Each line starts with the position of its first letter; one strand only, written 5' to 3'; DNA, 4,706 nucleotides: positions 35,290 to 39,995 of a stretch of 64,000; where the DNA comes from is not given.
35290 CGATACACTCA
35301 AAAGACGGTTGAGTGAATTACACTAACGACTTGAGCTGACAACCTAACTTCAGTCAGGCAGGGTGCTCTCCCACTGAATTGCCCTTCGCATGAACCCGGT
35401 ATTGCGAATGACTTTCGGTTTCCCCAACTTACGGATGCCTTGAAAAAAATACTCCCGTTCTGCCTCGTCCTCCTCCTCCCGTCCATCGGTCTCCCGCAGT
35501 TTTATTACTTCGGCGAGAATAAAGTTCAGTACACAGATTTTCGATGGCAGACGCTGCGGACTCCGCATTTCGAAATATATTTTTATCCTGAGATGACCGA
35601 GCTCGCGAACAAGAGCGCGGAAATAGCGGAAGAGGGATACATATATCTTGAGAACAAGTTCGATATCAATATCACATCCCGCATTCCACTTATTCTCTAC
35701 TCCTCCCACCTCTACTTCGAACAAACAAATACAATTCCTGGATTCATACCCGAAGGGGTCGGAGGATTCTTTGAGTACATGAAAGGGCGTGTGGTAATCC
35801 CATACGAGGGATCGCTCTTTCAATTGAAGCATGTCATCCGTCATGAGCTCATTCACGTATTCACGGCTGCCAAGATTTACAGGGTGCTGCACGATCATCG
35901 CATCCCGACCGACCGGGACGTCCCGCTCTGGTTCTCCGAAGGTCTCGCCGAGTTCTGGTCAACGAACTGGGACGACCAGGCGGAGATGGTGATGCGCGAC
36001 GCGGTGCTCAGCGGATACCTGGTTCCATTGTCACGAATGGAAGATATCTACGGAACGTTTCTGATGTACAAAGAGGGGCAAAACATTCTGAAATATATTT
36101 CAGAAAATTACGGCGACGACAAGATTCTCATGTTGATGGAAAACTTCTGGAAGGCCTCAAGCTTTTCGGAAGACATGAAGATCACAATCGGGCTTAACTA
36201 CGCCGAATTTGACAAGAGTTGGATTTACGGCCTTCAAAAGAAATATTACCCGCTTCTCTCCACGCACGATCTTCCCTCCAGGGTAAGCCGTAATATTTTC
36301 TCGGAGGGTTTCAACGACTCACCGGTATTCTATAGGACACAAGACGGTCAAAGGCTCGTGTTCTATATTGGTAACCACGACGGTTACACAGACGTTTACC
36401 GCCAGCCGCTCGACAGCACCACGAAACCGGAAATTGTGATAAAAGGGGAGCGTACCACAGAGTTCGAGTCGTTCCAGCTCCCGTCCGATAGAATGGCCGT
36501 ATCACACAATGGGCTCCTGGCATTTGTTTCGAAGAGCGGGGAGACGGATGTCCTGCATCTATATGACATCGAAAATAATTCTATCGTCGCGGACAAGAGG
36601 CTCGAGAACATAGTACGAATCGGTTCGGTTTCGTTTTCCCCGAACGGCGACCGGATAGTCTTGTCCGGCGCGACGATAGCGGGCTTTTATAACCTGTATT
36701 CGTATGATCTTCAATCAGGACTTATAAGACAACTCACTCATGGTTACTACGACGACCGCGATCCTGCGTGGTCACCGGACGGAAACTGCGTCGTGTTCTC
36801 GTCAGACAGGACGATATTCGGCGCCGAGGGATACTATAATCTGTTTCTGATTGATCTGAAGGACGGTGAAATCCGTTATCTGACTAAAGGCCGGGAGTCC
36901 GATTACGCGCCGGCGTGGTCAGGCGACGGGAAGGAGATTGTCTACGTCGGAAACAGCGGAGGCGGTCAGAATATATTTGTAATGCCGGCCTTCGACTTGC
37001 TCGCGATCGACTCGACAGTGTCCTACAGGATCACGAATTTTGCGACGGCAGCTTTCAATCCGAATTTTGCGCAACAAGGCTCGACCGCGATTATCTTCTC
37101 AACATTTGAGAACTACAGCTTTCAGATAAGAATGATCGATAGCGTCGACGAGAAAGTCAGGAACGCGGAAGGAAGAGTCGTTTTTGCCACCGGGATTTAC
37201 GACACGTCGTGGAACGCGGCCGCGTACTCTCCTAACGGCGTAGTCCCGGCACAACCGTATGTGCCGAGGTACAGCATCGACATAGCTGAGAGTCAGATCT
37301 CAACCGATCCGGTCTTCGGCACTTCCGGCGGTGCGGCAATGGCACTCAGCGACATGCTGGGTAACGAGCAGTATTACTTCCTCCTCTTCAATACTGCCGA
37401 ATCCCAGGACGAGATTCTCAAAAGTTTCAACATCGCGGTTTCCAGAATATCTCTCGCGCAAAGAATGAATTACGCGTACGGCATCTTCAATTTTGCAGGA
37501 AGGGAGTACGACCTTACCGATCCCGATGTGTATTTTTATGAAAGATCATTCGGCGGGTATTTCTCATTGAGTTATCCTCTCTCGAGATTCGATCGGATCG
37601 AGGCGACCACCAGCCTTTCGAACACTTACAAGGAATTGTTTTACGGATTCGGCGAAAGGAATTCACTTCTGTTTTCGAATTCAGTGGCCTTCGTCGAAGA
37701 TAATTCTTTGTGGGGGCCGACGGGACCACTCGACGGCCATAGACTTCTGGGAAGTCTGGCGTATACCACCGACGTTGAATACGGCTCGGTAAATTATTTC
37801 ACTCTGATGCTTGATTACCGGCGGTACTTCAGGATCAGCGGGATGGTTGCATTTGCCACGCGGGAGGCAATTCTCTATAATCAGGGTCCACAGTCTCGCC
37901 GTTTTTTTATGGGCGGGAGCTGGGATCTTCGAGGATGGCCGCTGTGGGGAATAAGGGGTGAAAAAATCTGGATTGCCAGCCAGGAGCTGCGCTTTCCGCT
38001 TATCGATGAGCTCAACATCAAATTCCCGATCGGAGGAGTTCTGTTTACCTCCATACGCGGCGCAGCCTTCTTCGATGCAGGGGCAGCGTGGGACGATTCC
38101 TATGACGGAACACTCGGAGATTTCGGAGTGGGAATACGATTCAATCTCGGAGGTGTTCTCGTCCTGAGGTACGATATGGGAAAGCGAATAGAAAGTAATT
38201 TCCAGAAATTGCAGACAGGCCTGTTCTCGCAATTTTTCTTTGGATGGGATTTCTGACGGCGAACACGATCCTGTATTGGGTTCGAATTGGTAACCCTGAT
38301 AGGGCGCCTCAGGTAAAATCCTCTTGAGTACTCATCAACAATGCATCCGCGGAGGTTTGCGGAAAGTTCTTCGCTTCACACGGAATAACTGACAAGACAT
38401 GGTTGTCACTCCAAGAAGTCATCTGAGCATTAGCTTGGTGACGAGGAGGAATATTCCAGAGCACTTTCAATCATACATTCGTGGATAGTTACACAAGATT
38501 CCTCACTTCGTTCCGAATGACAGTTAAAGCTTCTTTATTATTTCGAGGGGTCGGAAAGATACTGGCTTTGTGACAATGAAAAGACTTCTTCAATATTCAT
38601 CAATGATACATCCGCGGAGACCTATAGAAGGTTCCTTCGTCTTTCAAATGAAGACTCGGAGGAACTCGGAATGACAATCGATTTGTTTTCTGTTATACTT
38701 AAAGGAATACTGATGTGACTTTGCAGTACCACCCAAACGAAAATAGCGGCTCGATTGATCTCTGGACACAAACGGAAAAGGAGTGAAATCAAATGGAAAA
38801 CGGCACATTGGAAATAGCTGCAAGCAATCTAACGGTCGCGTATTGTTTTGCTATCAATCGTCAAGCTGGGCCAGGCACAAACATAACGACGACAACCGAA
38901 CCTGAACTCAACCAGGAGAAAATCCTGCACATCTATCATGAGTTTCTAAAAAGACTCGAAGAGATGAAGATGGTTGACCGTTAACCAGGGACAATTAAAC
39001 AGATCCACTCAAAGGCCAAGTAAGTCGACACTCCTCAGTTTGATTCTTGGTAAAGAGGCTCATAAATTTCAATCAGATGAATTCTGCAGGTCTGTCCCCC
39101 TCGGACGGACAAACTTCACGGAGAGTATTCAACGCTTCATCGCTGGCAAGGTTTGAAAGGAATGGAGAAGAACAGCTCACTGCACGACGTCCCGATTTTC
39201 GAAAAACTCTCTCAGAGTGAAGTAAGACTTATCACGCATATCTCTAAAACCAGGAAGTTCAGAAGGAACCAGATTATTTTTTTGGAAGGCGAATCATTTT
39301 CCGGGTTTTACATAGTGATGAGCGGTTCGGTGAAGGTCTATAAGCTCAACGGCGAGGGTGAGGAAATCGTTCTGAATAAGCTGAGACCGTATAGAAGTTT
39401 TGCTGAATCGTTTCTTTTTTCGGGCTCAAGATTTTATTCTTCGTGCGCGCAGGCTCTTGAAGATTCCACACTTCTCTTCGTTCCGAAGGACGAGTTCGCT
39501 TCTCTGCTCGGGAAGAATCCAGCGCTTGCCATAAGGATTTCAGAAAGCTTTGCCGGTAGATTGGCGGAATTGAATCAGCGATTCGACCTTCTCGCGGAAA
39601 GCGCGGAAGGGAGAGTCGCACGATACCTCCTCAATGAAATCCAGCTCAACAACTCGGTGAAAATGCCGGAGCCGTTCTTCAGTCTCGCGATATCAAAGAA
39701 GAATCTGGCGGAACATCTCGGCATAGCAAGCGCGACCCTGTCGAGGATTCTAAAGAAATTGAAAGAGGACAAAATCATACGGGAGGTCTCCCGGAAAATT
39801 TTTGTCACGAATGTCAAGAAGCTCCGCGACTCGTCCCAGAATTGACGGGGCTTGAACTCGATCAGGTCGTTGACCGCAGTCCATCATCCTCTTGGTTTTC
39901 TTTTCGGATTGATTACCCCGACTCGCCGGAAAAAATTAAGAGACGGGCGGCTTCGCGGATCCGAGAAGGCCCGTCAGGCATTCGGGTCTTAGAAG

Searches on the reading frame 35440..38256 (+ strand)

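Call 27: search_protein_families(library=pfam, proteins=[window:35440-38256:+], max_evalue=0.00001)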
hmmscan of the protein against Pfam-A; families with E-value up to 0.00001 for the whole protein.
window:35440-38256:+ (938 aa): 4 families
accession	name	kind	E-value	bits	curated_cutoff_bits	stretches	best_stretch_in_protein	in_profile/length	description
PF07676.18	PD40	-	9.4e-17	60.9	20.9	1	430-469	2-37/38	WD40-like Beta Propeller Repeat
PF13485.12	Peptidase_MA_2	-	4.5e-10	40.1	32.4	1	132-261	69-195/201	Peptidase MA superfamily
PF01103.29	Omp85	-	1.4e-08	35.1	24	1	740-916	110-305/325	Omp85 superfamily domain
PF00930.27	DPPIV_N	-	2.1e-08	33.8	22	0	417-460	23-66/354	Dipeptidyl peptidase IV (DPP IV) N-terminal region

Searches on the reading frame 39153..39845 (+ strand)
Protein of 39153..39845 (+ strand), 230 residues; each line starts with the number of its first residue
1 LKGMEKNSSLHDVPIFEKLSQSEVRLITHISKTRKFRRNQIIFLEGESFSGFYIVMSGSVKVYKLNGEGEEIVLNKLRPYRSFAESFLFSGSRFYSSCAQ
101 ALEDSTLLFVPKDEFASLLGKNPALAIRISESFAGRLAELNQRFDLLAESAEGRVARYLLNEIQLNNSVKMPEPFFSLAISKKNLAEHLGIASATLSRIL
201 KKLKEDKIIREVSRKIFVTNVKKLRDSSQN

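Call 27: search_protein_families(library=pfam, proteins=[window:39153-39845:+], max_evalue=0.00001)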
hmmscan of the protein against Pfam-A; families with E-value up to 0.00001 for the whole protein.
window:39153-39845:+ (230 aa): 2 families
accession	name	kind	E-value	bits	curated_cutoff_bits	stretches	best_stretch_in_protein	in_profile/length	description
PF00027.35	cNMP_binding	-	2.1e-21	76.1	27.5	1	34-121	2-88/89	Cyclic nucleotide-binding domain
PF13545.12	HTH_Crp_2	-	6.7e-15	55.3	27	1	153-226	1-69/70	Crp-like helix-turn-helix domain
